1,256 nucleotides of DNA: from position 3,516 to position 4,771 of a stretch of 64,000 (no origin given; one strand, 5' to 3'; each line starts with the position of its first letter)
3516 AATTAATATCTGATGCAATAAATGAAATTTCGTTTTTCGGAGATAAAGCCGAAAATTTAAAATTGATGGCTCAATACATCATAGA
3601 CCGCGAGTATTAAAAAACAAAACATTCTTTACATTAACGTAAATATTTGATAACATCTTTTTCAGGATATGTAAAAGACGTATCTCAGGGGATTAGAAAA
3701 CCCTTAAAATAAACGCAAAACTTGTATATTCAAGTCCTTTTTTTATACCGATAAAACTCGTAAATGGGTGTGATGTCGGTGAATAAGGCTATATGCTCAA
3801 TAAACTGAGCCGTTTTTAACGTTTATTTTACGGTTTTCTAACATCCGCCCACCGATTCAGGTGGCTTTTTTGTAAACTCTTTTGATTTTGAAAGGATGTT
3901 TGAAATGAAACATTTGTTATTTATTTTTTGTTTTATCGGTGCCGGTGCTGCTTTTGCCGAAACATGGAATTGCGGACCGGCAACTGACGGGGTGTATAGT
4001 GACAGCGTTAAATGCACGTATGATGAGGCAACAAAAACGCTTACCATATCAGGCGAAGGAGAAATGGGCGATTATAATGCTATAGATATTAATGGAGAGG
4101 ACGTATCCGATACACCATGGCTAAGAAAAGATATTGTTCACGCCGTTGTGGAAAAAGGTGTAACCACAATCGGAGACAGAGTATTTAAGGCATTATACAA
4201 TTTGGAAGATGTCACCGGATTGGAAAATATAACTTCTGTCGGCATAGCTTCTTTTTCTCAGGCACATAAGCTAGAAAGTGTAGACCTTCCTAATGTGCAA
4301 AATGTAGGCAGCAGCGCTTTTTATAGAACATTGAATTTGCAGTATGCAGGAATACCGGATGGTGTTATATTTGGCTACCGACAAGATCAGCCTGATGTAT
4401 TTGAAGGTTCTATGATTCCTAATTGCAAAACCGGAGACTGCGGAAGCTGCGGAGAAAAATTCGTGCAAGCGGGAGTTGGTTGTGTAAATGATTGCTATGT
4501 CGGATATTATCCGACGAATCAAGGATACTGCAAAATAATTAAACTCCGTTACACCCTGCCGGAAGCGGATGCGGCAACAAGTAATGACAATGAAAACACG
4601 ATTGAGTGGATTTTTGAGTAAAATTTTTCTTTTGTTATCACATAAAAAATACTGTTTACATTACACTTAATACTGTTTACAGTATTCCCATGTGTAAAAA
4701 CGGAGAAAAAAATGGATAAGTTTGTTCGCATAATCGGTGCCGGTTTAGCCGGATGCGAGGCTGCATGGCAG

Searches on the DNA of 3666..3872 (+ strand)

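Call 25: build_rna_model(alignment_id=A2)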
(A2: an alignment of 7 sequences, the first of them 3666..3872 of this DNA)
Model R1 built from alignment A2 (7 sequences, 225 columns); structure: RNAalifold consensus.
model positions 199; base pairs 42; branch points 2; effective number of sequences 1.99; information 0.59 bits per position. Calibrated on 0.2 Mb of random sequence (short: E-values are rough).
structure used (alignment columns):
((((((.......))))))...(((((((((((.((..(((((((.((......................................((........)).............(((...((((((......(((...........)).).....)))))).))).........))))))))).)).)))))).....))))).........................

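Call 26: search_with_rna_model(model_id=R1, sources=[window, L001, L002, L003, L004, L005, L006, L007, L008, L009, L010, L011, L012, L013, L014, L015, L016, L017, L018, L019, L020, L021, L022, L023, L024, L025, L026, L027, L028, L029, L030, L031, L032, L033, L034, L035, L036, L037, L038, L039, L040, L041, L042, L043, L044, L045, L046, L047, L048, L049, L050, L051, L052, L053, L054, L055, L056, L057, L058, L059, L060, L061, L062, L063, L064, L065, L066, L067, L068, L069, L070, L071, L072, L073, L074, L075, L076, L077, L078, L079, L080, L081, L082, L083, L084, L085, L086, L087, L088, L089, L090, L091, L092, L093, L094, L095, L096, L097, L098, L099], max_evalue=0.001, make_alignment=true)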
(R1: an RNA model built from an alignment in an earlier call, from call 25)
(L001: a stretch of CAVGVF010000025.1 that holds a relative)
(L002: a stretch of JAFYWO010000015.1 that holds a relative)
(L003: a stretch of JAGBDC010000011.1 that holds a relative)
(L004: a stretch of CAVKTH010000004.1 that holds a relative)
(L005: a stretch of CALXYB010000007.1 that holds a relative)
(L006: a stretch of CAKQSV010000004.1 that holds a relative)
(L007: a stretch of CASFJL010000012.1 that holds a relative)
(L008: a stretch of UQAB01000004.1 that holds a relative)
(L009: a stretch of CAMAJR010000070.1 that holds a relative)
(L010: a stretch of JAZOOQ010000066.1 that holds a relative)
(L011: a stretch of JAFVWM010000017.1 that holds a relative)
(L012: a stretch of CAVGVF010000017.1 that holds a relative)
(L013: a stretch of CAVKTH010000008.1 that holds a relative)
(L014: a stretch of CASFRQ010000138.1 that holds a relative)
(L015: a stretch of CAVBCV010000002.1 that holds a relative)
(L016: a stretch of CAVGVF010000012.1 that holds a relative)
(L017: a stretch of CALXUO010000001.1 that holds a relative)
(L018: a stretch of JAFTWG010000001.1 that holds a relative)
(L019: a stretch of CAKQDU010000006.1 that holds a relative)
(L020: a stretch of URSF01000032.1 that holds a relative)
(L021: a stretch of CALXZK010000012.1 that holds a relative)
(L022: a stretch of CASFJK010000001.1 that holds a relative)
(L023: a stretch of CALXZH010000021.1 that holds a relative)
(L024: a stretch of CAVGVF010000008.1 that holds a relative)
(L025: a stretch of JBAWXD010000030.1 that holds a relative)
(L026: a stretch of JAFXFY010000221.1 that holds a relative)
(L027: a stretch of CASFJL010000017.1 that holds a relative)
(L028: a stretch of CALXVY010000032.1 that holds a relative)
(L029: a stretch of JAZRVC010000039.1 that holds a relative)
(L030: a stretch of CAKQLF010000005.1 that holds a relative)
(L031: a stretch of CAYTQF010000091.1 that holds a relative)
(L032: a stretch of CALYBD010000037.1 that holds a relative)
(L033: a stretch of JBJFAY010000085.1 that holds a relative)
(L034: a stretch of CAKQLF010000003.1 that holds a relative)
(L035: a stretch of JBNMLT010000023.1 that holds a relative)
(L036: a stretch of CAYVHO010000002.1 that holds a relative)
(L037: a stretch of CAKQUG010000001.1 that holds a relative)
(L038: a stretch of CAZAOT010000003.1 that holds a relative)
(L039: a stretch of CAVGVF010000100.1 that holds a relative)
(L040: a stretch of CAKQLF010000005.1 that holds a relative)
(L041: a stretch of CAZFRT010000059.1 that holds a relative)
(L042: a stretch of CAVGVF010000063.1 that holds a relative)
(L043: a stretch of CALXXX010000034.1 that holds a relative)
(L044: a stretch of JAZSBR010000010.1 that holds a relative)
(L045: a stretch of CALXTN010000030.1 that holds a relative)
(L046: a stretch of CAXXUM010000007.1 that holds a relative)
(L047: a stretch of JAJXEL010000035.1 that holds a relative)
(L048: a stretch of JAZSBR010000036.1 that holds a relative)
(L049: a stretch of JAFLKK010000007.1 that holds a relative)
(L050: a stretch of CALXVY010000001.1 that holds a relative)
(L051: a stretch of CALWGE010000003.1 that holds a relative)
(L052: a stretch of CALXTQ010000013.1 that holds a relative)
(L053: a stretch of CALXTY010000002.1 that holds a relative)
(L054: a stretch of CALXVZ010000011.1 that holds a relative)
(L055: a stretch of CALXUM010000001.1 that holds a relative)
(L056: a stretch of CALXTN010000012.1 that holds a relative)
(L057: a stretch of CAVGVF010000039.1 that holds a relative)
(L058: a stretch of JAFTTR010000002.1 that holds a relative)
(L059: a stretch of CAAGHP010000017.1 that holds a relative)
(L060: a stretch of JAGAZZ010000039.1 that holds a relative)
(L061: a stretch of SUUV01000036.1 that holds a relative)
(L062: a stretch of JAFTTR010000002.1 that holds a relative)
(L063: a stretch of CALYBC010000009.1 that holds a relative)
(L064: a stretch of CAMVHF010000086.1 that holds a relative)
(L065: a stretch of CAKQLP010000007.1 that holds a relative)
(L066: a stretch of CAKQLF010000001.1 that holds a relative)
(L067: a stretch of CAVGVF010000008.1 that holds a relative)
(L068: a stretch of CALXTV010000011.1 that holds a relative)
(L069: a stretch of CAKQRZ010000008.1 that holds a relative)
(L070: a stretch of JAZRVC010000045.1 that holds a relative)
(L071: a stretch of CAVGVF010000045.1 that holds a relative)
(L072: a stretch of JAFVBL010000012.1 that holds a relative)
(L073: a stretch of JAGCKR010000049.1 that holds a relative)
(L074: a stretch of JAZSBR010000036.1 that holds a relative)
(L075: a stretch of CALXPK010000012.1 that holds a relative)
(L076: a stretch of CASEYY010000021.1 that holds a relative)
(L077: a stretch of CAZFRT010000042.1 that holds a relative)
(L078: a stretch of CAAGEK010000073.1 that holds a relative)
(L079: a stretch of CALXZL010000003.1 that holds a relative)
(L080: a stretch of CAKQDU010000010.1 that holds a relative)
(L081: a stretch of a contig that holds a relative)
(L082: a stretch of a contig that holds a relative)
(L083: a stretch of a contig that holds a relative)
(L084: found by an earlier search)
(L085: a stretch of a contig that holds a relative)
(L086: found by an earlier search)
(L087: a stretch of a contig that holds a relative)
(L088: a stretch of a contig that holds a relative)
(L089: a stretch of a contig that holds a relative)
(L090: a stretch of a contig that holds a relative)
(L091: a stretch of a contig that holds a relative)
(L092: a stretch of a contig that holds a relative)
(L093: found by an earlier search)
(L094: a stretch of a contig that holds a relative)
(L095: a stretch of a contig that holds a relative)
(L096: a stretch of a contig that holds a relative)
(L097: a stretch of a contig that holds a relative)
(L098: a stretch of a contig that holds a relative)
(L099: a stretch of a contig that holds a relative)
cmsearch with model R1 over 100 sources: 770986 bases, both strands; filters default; matches with E-value up to 0.001: 99.
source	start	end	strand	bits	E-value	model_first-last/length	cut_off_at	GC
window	63095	63292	+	200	9.2e-47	1-199/199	no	0.43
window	42438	42645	-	197.2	4.5e-46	1-199/199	no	0.43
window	47350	47545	+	195.1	1.5e-45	1-199/199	no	0.41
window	49386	49593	-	174.1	2.2e-40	1-199/199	no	0.44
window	23153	23335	-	173.7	2.7e-40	1-199/199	no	0.43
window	10372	10561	+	163.6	8.2e-38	1-199/199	no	0.45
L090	432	624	-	141.3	2.6e-32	1-199/199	no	0.44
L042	7217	7410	-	140.9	3.2e-32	1-199/199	no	0.44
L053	4764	4966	+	139.7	6.2e-32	1-199/199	no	0.45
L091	1093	1285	+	137.3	2.4e-31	1-199/199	no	0.46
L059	2070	2261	-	137.1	2.8e-31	1-199/199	no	0.45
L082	4701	4891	+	136.6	3.6e-31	1-199/199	no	0.42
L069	108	300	+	136.1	4.8e-31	1-199/199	no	0.44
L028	1307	1498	-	134.3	1.3e-30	1-199/199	no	0.4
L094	7192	7387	-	133.8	1.8e-30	1-199/199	no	0.47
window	3666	3872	+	133.7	1.9e-30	1-199/199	no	0.36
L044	1123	1308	-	133.2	2.5e-30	1-199/199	no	0.47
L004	6808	7002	+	132.4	4e-30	1-199/199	no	0.44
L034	4813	5006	+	132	5e-30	1-199/199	no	0.45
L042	129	318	+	131.4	7.1e-30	1-199/199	no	0.43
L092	367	559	+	130.7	1.1e-29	1-199/199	no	0.44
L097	7474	7666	-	130.2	1.4e-29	1-199/199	no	0.48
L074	5673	5867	-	130.1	1.5e-29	1-199/199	no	0.43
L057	1281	1479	-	129.8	1.8e-29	1-199/199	no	0.46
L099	361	553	+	129.4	2.2e-29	1-199/199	no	0.45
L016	5390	5585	+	129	2.7e-29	1-199/199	no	0.46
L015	3735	3929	+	128.1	4.6e-29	1-199/199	no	0.47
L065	1953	2151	-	128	4.9e-29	1-199/199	no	0.44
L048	6646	6847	+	127.2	7.4e-29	1-199/199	no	0.43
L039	2583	2792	+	126.8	9.2e-29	1-199/199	no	0.42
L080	984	1175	-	126.4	1.2e-28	1-199/199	no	0.46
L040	3931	4117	+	125.7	1.8e-28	1-199/199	no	0.42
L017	355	550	+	123.9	4.9e-28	1-199/199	no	0.45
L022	5141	5332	+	123.8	5.2e-28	1-199/199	no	0.48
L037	6862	7054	+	122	1.4e-27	1-199/199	no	0.44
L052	4139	4338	-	121.7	1.7e-27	1-199/199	no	0.44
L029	3876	4064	-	121.7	1.7e-27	1-199/199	no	0.44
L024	366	562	-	121.4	2e-27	1-199/199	no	0.47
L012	6855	7049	-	121.2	2.2e-27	1-199/199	no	0.47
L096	1522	1718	+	121.1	2.4e-27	1-199/199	no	0.47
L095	5213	5408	+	120.5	3.3e-27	1-199/199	no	0.51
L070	3657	3847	-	120.2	3.9e-27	1-199/199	no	0.44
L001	684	874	+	120.2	4e-27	1-199/199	no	0.47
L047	6880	7080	+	119.4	6.3e-27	1-199/199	no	0.47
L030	1254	1464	-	118.2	1.2e-26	1-199/199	no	0.39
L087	5491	5689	+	118.1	1.3e-26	1-199/199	no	0.39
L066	6349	6554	+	117.6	1.7e-26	1-199/199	no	0.44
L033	2502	2698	+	117.4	1.9e-26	1-199/199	no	0.47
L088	4064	4264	-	116.7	2.8e-26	1-199/199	no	0.45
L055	7216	7407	+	115.4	5.9e-26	1-199/199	no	0.44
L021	934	1120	+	114.7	8.9e-26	1-199/199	no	0.48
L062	6183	6366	-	114.6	9.5e-26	1-199/199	no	0.43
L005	2212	2406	+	114.2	1.2e-25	1-199/199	no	0.41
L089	7093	7279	-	114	1.3e-25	1-199/199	no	0.48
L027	7106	7292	-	113.7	1.6e-25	1-199/199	no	0.47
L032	130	328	-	113.4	1.9e-25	1-199/199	no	0.54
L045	6852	7039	-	113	2.3e-25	1-199/199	no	0.48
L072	817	1029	-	112.1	3.9e-25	1-199/199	no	0.43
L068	5642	5829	+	112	4e-25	1-199/199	no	0.48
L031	1410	1597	+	111.3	6.1e-25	1-199/199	no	0.48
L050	4271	4457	-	110.3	1.1e-24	1-199/199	no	0.47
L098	901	1102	-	110.2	1.1e-24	1-199/199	no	0.44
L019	3034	3248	-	109.7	1.5e-24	1-199/199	no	0.42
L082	2414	2618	-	109.6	1.6e-24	1-199/199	no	0.47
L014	3154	3344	-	109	2.2e-24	1-199/199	no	0.47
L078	7581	7784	-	109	2.2e-24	1-199/199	no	0.45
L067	4835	5035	-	108.8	2.5e-24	1-199/199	no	0.43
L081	7013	7215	+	108.7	2.6e-24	1-199/199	no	0.46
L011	1709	1913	+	107.9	4.1e-24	1-199/199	no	0.4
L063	6917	7116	+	107.9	4.2e-24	1-199/199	no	0.45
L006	1261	1464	-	107.6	5.1e-24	1-199/199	no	0.49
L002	1107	1318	+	105.2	1.9e-23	1-199/199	no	0.37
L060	4345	4538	+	104.8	2.4e-23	1-199/199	no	0.46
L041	2646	2839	+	104.2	3.5e-23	1-199/199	no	0.45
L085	1191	1380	-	103.3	5.5e-23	1-199/199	no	0.44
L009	768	981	-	102.5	8.8e-23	1-199/199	no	0.45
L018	3486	3694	-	102.2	1.1e-22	1-199/199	no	0.44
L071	135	342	-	102.1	1.1e-22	1-199/199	no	0.41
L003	2791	2999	-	101.9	1.2e-22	1-199/199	no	0.44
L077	2457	2646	+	101.1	1.9e-22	1-199/199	no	0.46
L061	5292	5499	+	99.7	4.5e-22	1-199/199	no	0.42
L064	3868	4078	-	99.5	4.8e-22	1-199/199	no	0.44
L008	6448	6656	-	98.5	8.4e-22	1-199/199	no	0.46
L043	1881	2068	+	98.4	9e-22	1-199/199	no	0.45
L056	2362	2537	-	96.8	2.3e-21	1-199/199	no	0.41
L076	7794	7990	+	96.5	2.6e-21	1-199/199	no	0.47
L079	4218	4411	-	96.3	3e-21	1-199/199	no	0.47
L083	1565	1749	+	95.1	6e-21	1-199/199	no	0.5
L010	7612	7804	+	89.3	1.6e-19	1-199/199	no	0.45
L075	3113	3307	-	86.2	9.3e-19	1-199/199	no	0.47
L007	363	549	-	85.4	1.4e-18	1-199/199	no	0.47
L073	1851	2048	-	81.8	1.1e-17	1-199/199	no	0.44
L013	2964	3068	-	80.7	2e-17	90-199/199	5'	0.48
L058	4977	5158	-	78.9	5.8e-17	1-199/199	no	0.42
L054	67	229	+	72.1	2.7e-15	1-199/199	no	0.39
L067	2789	2972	-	59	4.4e-12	1-199/199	no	0.38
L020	705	853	-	58.6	5.7e-12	48-199/199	5'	0.41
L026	1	72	+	49.2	1.1e-09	126-199/199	5'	0.46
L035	4998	5165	+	25.6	0.00072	1-199/199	no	0.35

Alignment A3: 99 matches aligned to the model, 322 columns, each read 5' to 3' on its own strand. Consensus structure (alignment columns), stored with it:
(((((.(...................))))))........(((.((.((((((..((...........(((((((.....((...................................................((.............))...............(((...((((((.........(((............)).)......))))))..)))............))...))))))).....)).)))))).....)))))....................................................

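Call 40: search_rna_families(sources=[L058, L054, L007, L075, L010, L083, L043, L056], threshold=evalue, max_evalue=10, show_alignments=2)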
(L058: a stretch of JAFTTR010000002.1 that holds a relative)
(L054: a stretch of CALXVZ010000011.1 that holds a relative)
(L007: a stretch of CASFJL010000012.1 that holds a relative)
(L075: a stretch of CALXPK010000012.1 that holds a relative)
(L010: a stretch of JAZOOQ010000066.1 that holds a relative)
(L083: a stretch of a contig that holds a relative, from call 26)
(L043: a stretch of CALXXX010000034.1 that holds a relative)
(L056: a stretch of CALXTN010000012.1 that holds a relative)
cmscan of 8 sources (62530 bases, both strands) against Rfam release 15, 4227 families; matches with E-value up to 10: 40.
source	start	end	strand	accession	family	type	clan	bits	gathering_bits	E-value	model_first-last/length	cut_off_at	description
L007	3598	3671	+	RF00005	tRNA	Gene; tRNA;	CL00001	64.1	29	1.3e-11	1-71/71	no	tRNA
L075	4166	4239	+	RF00005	tRNA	Gene; tRNA;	CL00001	62.2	29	4.2e-11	1-71/71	no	tRNA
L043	1973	2056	+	RF02221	sRNA-Xcc1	Gene; sRNA;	-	36.2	53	0.012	1-87/87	no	sRNA-Xcc1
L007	369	456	-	RF02221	sRNA-Xcc1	Gene; sRNA;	-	35.5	53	0.018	1-87/87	no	sRNA-Xcc1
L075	3119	3206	-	RF02221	sRNA-Xcc1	Gene; sRNA;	-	34.5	53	0.031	1-87/87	no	sRNA-Xcc1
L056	2378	2459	-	RF02221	sRNA-Xcc1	Gene; sRNA;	-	34.1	53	0.039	1-87/87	no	sRNA-Xcc1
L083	1653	1736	+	RF02221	sRNA-Xcc1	Gene; sRNA;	-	33.9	53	0.042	1-87/87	no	sRNA-Xcc1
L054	135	217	+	RF02221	sRNA-Xcc1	Gene; sRNA;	-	33.6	53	0.049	1-87/87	no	sRNA-Xcc1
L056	256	325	+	RF02064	STnc370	Gene; sRNA;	-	32.5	54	1.6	1-71/71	no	Enterobacterial sRNA STnc370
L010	3554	3664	-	RF02053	STnc430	Gene; sRNA;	-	32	47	0.38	1-162/162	no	Enterobacterial sRNA STnc430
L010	7702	7785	+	RF02221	sRNA-Xcc1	Gene; sRNA;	-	31.6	53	0.15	1-87/87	no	sRNA-Xcc1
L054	2182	2293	+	RF04312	trpB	Cis-reg;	-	30.6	59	2.9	1-107/107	no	trpB ncRNA motif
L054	2253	2327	-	RF02064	STnc370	Gene; sRNA;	-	30.1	54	5.2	1-71/71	no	Enterobacterial sRNA STnc370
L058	4981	5065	-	RF02221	sRNA-Xcc1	Gene; sRNA;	-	29.9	53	0.38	1-87/87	no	sRNA-Xcc1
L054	2234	2292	+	RF02064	STnc370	Gene; sRNA;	-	29.8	54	6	1-71/71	no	Enterobacterial sRNA STnc370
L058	4396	4475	+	RF00121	MicC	Gene; sRNA;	-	28.7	90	3.8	1-123/123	no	MicC RNA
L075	4331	4399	-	RF00506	Thr_leader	Cis-reg; leader;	-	28.7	55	0.27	1-118/118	no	Threonine operon leader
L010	3477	3597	+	RF02053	STnc430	Gene; sRNA;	-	28.6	47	2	1-162/162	no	Enterobacterial sRNA STnc430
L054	2251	2440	-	RF02053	STnc430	Gene; sRNA;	-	28.2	47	2.4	1-162/162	no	Enterobacterial sRNA STnc430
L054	2174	2294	+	RF02053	STnc430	Gene; sRNA;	-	28.1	47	2.5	1-162/162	no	Enterobacterial sRNA STnc430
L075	4314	4373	+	RF02074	STnc240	Gene; sRNA;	-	27.1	55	8.2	1-77/77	no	Enterobacterial sRNA STnc240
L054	2168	2290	+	RF00506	Thr_leader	Cis-reg; leader;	-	27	55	0.68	1-118/118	no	Threonine operon leader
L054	2241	2290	+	RF01859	Phe_leader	Cis-reg; leader;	-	26.8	55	2.9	1-125/125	no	Phenylalanine leader peptide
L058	4325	4467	+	RF00514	His_leader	Cis-reg; leader;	-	26.4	49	3.7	1-126/126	no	Histidine operon leader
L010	3558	3653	-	RF00506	Thr_leader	Cis-reg; leader;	-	26.1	55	1.1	1-118/118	no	Threonine operon leader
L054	2266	2331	-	RF00749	mir-208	Gene; miRNA;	-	26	56.4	0.12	1-77/77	no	mir-208 microRNA precursor family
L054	2255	2327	-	RF01859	Phe_leader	Cis-reg; leader;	-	26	55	4.5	1-125/125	no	Phenylalanine leader peptide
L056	252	324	+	RF01859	Phe_leader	Cis-reg; leader;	-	25.2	55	6.5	1-125/125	no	Phenylalanine leader peptide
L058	4400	4467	+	RF01859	Phe_leader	Cis-reg; leader;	-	24.6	55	8.9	1-125/125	no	Phenylalanine leader peptide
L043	1694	1809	+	RF04180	BTnc231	Gene; sRNA;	-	24.6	80.4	0.78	1-154/154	no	Bacteroides sRNA BTnc231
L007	3641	3713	+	RF00506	Thr_leader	Cis-reg; leader;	-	24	55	3.4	1-118/118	no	Threonine operon leader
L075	4268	4369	+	RF02728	HrrF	Gene; sRNA;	-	24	77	6.6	1-116/116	no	Haemophilus regulatory RNA responsive to iron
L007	6526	6564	-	RF04343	Plastid-psbA-2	Cis-reg;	CL00153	23.9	55.8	4.2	1-60/60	no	Plastid-psbA-2 3UTR RNA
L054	2255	2356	-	RF00506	Thr_leader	Cis-reg; leader;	-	23.6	55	4.2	1-118/118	no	Threonine operon leader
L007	3677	3748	-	RF00506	Thr_leader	Cis-reg; leader;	-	23.3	55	5.1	1-118/118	no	Threonine operon leader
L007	371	462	-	RF01695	C4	Gene; antisense;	CL00128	22.3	45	9.5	1-87/87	no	C4 antisense RNA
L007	4340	4441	-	RF01420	snoR113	Gene; snRNA; snoRNA; CD-box;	-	20.8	47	7.4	1-103/103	no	Small nucleolar RNA snoR113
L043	5606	5687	+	RF01139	sR2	Gene; snRNA; snoRNA; CD-box;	-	20.4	42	3.3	1-57/57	no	Small nucleolar RNA sR2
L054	6316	6379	+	RF02377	SurA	Gene; sRNA;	-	18.6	100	0.96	1-279/279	no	SurA sRNA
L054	4605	4679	+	RF02377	SurA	Gene; sRNA;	-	16.1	100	5.7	1-279/279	no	SurA sRNA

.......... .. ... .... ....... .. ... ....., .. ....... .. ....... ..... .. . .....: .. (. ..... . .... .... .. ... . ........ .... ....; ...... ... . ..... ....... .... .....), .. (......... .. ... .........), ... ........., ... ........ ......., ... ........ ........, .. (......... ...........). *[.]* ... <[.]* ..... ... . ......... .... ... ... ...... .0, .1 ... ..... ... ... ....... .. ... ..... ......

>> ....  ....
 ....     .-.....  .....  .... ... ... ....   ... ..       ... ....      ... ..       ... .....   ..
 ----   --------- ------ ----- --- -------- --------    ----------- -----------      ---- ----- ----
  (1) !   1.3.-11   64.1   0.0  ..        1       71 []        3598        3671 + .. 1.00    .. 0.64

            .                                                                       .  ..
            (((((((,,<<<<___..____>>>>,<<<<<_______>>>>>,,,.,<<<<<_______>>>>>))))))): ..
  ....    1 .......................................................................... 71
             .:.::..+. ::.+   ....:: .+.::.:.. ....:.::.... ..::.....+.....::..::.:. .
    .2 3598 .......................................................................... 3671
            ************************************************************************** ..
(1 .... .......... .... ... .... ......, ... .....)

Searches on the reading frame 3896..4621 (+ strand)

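Call 12: search_protein_families(library=pfam, proteins=[window:3896-4621:+], max_evalue=0.01)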
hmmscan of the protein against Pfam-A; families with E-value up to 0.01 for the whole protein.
window:3896-4621:+ (241 aa): 1 family
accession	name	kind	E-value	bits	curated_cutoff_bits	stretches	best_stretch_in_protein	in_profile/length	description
PF13306.12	LRR_5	-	5.5e-10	39.7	27.7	1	87-157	43-112/127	BspA type Leucine rich repeat region (6 copies)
